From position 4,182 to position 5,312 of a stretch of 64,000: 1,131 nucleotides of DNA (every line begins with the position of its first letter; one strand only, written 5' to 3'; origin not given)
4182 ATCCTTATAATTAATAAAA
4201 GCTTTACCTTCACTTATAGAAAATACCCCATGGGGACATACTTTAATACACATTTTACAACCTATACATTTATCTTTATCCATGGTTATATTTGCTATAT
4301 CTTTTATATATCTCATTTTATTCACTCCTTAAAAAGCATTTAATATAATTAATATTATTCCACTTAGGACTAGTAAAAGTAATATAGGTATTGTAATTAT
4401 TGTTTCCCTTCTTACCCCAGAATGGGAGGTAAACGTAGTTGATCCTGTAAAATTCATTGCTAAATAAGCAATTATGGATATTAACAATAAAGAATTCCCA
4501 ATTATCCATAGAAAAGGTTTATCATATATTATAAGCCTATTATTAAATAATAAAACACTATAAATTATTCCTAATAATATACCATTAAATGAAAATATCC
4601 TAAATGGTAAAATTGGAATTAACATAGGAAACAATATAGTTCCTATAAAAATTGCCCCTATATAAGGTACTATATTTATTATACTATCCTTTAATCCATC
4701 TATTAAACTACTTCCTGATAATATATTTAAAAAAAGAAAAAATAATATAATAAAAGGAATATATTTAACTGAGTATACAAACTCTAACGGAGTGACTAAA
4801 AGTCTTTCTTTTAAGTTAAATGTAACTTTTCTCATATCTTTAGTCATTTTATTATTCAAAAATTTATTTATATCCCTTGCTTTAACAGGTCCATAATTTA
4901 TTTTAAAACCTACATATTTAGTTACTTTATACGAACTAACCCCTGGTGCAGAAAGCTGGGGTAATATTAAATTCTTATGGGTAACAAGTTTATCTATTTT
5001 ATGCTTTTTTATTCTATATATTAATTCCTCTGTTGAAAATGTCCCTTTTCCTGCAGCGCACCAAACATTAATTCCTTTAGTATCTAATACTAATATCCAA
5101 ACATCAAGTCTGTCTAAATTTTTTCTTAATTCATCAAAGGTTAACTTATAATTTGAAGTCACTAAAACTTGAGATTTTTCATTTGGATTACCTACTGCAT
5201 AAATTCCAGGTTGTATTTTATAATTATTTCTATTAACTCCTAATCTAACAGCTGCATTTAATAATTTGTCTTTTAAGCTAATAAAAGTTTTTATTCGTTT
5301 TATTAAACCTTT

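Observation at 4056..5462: A complete hgcA-hgcB mercury-methylation gene pair that standard ORF calling truncates in both genes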

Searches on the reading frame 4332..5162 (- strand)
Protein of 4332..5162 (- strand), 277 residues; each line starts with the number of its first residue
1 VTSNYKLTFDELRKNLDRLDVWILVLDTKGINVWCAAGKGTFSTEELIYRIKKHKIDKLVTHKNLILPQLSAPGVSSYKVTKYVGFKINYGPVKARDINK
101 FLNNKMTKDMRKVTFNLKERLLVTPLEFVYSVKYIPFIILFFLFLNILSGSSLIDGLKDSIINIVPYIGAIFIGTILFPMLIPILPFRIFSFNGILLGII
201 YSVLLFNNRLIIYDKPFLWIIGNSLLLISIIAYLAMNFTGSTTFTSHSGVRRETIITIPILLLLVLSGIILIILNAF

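Call 45: search_protein_families(library=ncbifam, proteins=[window:4332-5162:-], max_evalue=1e-20)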
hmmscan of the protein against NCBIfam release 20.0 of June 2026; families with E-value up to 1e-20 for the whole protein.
seq(277 aa): 2 families
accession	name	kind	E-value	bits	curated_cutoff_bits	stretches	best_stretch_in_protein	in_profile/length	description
NF040863.1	HgcA_corrinoid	equivalog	9.1e-98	327.4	275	1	1-276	48-323/325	mercury methylation corrinoid protein HgcA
NF043039.1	HgcAB_like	equivalog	6.8e-50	170.6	285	1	1-246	34-280/350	HgcAB-like fusion protein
